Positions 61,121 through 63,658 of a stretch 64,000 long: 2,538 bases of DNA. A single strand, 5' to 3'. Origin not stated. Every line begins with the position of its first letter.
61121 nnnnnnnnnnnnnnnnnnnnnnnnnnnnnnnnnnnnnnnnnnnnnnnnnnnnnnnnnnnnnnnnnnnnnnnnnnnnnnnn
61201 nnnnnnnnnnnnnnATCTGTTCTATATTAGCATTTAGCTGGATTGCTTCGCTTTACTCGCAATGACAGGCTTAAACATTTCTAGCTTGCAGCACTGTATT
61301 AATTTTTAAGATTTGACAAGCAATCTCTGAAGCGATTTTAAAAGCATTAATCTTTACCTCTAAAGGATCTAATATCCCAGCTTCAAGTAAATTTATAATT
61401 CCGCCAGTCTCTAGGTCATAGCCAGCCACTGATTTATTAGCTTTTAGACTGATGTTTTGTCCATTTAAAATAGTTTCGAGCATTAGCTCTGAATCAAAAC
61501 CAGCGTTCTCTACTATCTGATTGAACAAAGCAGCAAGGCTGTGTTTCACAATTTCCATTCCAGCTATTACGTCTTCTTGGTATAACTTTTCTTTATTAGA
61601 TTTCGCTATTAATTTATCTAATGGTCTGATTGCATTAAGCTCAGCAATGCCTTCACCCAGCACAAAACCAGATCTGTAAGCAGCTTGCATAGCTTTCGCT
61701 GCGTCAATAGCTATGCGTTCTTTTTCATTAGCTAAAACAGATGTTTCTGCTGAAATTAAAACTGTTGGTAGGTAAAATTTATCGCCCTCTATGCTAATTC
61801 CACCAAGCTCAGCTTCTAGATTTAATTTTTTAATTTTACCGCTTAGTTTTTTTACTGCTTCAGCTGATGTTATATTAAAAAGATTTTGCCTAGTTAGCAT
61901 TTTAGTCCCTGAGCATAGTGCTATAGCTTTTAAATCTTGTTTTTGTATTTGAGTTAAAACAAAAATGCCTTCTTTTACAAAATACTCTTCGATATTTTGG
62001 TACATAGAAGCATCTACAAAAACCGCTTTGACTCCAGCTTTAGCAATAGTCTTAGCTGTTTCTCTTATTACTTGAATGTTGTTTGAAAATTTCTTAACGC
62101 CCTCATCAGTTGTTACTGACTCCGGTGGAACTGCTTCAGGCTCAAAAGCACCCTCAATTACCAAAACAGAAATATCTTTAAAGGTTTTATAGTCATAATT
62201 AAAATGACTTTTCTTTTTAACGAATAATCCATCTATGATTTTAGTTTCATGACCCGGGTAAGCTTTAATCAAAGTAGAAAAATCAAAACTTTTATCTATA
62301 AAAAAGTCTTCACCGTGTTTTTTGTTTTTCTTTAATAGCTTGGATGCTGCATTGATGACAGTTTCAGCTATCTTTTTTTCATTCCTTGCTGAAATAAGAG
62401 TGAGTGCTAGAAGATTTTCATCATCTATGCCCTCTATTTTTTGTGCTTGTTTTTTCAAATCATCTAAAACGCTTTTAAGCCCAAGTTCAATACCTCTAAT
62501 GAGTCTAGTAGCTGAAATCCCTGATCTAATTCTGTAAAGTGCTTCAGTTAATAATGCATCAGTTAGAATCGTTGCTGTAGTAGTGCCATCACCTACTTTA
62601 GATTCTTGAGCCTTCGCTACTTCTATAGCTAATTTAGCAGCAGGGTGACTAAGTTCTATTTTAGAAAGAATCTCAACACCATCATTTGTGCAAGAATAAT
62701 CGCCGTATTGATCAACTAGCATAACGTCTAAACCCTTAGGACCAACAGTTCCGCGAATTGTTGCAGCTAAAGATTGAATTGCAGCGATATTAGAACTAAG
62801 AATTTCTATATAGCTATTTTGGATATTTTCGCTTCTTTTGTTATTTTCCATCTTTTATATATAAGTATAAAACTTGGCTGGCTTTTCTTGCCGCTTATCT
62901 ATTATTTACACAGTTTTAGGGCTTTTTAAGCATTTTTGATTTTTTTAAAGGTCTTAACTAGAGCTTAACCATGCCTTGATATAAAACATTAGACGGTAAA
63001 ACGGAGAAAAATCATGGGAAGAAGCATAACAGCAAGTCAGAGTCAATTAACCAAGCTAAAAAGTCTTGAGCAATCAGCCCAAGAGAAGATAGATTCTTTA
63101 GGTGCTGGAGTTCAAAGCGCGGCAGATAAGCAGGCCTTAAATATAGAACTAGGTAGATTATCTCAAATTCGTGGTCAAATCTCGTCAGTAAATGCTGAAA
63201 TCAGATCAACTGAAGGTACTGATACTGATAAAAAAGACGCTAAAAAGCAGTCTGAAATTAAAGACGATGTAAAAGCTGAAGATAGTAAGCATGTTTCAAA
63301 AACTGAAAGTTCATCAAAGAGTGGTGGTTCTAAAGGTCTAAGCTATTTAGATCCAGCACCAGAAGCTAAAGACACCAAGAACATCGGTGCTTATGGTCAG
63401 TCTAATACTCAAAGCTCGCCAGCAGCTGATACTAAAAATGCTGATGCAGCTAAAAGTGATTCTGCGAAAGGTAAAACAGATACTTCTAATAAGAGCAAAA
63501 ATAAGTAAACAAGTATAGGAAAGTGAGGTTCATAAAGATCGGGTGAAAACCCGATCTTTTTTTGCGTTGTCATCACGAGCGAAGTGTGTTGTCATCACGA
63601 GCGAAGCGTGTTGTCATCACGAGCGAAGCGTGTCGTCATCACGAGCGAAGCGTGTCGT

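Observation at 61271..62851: Archaeal-type group II chaperonin (thermosome/CCT-like) in a bacterial context.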

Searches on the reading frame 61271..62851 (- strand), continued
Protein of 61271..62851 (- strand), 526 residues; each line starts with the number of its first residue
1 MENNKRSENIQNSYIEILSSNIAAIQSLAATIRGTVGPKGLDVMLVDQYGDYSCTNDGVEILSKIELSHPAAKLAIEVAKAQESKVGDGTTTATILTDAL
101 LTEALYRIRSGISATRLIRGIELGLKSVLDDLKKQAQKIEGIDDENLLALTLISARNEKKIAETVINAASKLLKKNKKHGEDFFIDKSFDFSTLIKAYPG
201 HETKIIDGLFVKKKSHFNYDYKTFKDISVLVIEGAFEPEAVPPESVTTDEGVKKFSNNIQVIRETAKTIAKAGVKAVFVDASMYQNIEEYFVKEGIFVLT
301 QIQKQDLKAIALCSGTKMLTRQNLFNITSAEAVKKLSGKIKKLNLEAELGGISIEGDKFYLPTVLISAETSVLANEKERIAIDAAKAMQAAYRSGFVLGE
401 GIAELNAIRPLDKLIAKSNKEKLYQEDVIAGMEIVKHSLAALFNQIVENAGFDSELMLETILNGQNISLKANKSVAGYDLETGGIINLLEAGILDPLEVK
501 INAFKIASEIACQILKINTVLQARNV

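Call 18: find_encoding_contigs(protein=P0013, flank=10000, max_places=2)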
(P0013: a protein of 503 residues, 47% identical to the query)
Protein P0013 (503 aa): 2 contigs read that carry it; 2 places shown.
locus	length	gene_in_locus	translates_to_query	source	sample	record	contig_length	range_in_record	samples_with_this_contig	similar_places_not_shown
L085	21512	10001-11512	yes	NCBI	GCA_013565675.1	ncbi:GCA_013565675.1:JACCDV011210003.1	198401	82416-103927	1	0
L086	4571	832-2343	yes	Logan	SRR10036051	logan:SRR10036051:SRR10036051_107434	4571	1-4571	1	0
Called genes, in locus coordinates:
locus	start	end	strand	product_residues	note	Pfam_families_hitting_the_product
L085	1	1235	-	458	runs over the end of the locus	PF07536:HWE_HK, PF07568:HisKA_2, PF02518:HATPase_c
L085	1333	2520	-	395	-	PF00579:tRNA-synt_1b, PF22421:SYY_C-terminal, PF01479:S4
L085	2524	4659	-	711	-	PF21033:RMD1-3, PF23914:TPR_CcmH_CycH (weak), PF13414:TPR_11 (weak), PF13432:TPR_16 (weak), PF14559:TPR_19 (weak), PF23914:TPR_CcmH_CycH, PF14559:TPR_19 (weak), PF13414:TPR_11 (weak), +20 more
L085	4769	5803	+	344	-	PF08240:ADH_N, PF16912:Glu_dehyd_C (weak), PF00107:ADH_zinc_N, PF13602:ADH_zinc_N_2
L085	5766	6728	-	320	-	PF01797:Y1_Tnp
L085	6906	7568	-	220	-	-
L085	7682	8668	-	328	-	-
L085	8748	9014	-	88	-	-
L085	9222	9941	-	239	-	-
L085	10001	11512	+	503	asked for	PF00118:Cpn60_TCP1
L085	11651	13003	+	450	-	PF00330:Aconitase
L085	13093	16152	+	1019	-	PF01839:FG-GAP (faint), PF00041:fn3 (faint), PF13517:FG-GAP_3 (weak), PF24421:Ig_J (faint)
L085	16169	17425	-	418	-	PF13657:Couple_hipA, PF07804:HipA_C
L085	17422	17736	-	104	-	PF12844:HTH_19 (weak), PF01381:HTH_3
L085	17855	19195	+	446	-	PF00275:EPSP_synthase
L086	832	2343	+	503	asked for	PF00118:Cpn60_TCP1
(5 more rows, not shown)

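Call 42: predict_structure(alignment_id=A1)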
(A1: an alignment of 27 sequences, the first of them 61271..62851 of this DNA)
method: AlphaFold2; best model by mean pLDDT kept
length: 526 residues; sequences in the alignment: 27
mean_pLDDT: 89.5   pTM: 0.85
mean pLDDT of the five models: 89.5, 88.3, 87.9, 87.3, 86.1
residues with pLDDT >= 90: 366; 70-90: 128; 50-70: 23; < 50: 9
segments of 3 or more residues with pLDDT < 50: 466-471
pLDDT, mean of each block of 10 residues (from residue 1): 55 83 93 90 86 85 87 88 85 95 94 93 97 94 94 93 96 82 75 93 94 91 93 93 85 91 95 96 95 96 94 94 91 95 93 93 94 91 94 94 92 93 92 96 95 90 53 76 90 94 95 86 60
secondary structure, 60 per line:
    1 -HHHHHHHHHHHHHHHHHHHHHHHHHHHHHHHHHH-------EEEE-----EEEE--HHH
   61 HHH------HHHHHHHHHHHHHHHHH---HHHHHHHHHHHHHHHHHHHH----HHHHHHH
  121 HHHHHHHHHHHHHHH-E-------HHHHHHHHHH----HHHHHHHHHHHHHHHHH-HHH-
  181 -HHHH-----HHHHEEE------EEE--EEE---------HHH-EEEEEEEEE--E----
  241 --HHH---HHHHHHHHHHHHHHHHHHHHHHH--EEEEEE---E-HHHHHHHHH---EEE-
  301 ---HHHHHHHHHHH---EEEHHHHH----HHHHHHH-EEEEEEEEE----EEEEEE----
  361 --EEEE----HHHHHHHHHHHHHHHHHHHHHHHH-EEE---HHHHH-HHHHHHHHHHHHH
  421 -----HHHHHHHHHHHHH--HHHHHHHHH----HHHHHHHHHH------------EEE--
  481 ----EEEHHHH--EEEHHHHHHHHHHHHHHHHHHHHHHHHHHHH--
elements in order: H2-35 E43-46 E52-55 H58-63 H70-86 H90-109 H114-135 H145-154 H159-175 H182-185 H191-194 E195-197 E204-206 E209-211 E225-233 H249-271 E274-279 H285-293 E297-299 H304-314 E318-320 H321-325 H330-336 E338-346 E351-356 E363-366 H371-394 E396-398 H402-406 H408-420 H426-438 H441-449 H454-463 E476-478 E485-487 H488-491 E494-496 H497-524
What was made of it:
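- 62036..62158 (-): Built-in lid / helical protrusion of the apical domain (residues 232-272, equivalent to Ch-CPN 223-263), with tip residues V246, V252, F255, I262. The AF2 model has a long helix at 249-271 after strand 225-233 (call 42).
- On Group III chaperonin (bacterial thermosome-like): The AF2 model shows the helical protrusion at 249-271 (call 42).
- The full-length three-domain fold is predicted with high confidence (call 42).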

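Call 44: search_protein_representatives(alignment_id=A1)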
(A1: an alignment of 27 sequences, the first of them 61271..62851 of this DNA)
Query: 27 sequences, 498 profile positions. Proteins with E-value up to 0.001 (for the whole library): 23962; up to 1e-10: 12015; up to 1e-30: 2352. The best 150 are listed.
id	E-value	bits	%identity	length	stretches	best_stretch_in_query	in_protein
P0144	5.5e-209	711.6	-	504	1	2-498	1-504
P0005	1.9e-207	706.5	-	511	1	2-498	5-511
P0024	1.7e-204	696.8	-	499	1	2-498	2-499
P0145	1.3e-185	634.5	-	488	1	2-498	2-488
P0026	1.4e-184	631.1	-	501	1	3-497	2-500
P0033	4.6e-181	619.5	-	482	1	5-498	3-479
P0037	2.6e-175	600.5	-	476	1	3-498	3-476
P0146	4.7e-173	593.1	-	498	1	3-498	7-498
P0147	7.7e-170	582.5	-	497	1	4-496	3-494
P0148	6.4e-151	520.1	-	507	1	6-498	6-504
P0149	7.4e-149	513.3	-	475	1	3-498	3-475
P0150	2.2e-146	505.1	-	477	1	5-498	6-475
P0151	9.2e-141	486.6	-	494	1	3-498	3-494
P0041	2.3e-132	458.9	-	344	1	3-351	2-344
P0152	9.1e-127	440.4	-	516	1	3-496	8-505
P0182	2.5e-84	300.4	-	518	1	8-495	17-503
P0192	3.5e-73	263.6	-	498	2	7-226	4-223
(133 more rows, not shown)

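Call 49: fold_search(model_id=the predicted structure, library=pdb)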
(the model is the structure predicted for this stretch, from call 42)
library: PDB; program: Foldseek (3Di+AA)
matches with E <= 10: 830; with E <= 0.001: 572
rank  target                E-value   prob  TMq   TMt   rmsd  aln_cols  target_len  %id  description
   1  5x9v_A                2.3e-39  1.00  0.77  0.81   4.4       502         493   32  Crystal structure of group III chaperonin in the Closed state (released 2017-10-25)
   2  5x9u_A                5.4e-35  1.00  0.78  0.83   4.1       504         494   32  Crystal structure of group III chaperonin in the open state (released 2017-10-25)
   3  1q3r_A                8.9e-31  1.00  0.71  0.72   5.5       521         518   26  Crystal structure of the chaperonin from Thermococcus strain KS-1 (nucleotide-free form of single mutant) (released 2004-01-27)
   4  1q2v_A                9.4e-31  1.00  0.72  0.73   5.4       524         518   27  Crystal structure of the chaperonin from Thermococcus strain KS-1 (nucleotide-free form) (released 2004-01-27)
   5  3kfb_A                3.3e-30  1.00  0.69  0.71   6.0       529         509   25  Crystal structure of a group II chaperonin from Methanococcus maripaludis (released 2010-06-23)
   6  1q3s_A                4.2e-30  1.00  0.72  0.73   5.6       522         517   27  Crystal structure of the chaperonin from Thermococcus strain KS-1 (FormIII crystal complexed with ADP) (released 2004-01-27)
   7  3rus_A                5.6e-30  1.00  0.70  0.71   6.0       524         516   25  Crystal structure of Cpn-rls in complex with ADP from Methanococcus maripaludis (released 2012-01-04)
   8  9cpk_A                6.2e-30  1.00  0.70  0.72   5.9       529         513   26  D8 symmetry reconstruction of MmCPn in closed state (released 2025-07-30)
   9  3izi_A                8.6e-30  1.00  0.74  0.76   5.1       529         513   25  Mm-cpn rls with ATP (released 2011-02-02)
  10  3ruq_A                9.9e-30  1.00  0.71  0.72   5.8       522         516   26  Crystal structure of Cpn-WT in complex with ADP from Methanococcus maripaludis (released 2012-01-04)
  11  9rwp_A                1.4e-29  1.00  0.71  0.75   5.7       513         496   28  Ancestral Group II Chaperonin (ACII) Double-Ring in Closed Conformation (released 2025-12-10)
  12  3j02_A                1.8e-29  1.00  0.75  0.80   3.8       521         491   25  Lidless D386A Mm-cpn in the pre-hydrolysis ATP-bound state (released 2011-05-18)
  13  3j3x_A                2.1e-29  1.00  0.71  0.73   6.0       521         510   27  Independent reconstruction of Mm-cpn cryo-EM density map from half dataset in the closed state (training map) (released 2013-05-29)
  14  5w79_A                2.5e-29  1.00  0.74  0.76   5.4       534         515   26  Crystal Structure of the Group II Chaperonin from Methanococcus Maripaludis, Cysteine-less mutant in the Apo State (released 2018-06-20)
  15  5w74_A                3.1e-29  1.00  0.71  0.77   4.5       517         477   26  Crystal Structure of the Group II Chaperonin from Methanococcus Maripaludis D386ADeltaLid Mutant in the Open, ADP-Boun (released 2018-06-20)
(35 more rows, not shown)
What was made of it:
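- On Group III chaperonin (bacterial thermosome-like): The best Group II hit is 8.9e-31 (call 49).
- Fold: the AF2 model (pLDDT 89.5; call 42) hits 5X9V and 5X9U first (E 2e-39 and 5e-35, TM 0.77-0.83), ahead of every Group II structure (E at least 9e-31; call 49).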

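Call 56: find_related_loci(query=A1, collection=viral_contigs, flank=5000)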
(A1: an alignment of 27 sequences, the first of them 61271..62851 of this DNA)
Query A1 (526 aa) in viral_contigs; peptide patterns used: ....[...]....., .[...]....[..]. (x = any residue, [..] = any of these).
74 stretches matched a pattern; 49 encode a relative of the query (tblastn E <= 1e-3); 49 distinct loci.
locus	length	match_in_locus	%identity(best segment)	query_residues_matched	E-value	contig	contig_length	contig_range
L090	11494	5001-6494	27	21-521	6e-42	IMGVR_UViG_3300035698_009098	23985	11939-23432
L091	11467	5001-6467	28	21-524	3e-41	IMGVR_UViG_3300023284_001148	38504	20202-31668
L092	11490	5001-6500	28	2-521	1e-40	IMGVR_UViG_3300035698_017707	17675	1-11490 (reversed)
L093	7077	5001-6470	27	19-524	8e-38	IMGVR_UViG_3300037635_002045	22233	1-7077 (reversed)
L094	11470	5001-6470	27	19-524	9e-38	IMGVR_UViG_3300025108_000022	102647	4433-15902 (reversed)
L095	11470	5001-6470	27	19-524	9e-38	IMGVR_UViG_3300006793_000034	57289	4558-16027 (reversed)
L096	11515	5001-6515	28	21-526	3e-37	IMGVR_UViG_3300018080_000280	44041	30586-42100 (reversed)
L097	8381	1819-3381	27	1-521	1e-35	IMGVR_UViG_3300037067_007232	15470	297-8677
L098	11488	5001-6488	28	19-524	1e-34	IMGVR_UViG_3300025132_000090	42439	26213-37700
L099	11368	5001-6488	27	19-524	2e-34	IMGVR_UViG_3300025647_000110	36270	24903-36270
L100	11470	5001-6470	27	19-524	1e-33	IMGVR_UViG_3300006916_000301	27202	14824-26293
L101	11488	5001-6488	26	19-524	1e-33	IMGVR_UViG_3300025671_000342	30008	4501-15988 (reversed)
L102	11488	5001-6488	26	19-524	1e-33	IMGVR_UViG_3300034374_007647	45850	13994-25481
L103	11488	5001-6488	26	19-524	2e-33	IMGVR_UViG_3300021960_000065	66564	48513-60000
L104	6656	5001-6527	28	19-524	2e-32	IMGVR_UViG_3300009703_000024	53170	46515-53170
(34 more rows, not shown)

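Call 57: search_protein_families(library=phrogs, proteins=[window:61271-62851:-], max_evalue=0.001)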
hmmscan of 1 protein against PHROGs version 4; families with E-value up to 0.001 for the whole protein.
window:61271-62851:- (526 aa): 1 family
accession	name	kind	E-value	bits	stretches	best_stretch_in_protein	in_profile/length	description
phrog_5725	-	other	2.1e-48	166.2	2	19-345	15-330/540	chaperonin groEL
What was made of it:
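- A PHROG 'chaperonin groEL' family matches at E 2e-48 (call 57).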

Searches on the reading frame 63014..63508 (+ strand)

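Call 3: search_protein_families(library=pfam, proteins=[window:63014-63508:+], max_evalue=0.01)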
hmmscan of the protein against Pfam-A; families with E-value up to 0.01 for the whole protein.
window:63014-63508:+ (164 aa): 1 family
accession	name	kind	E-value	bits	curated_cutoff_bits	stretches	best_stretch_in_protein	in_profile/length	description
PF14282.11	FlxA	-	0.0042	17.6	26.3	1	7-92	14-96/101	FlxA-like protein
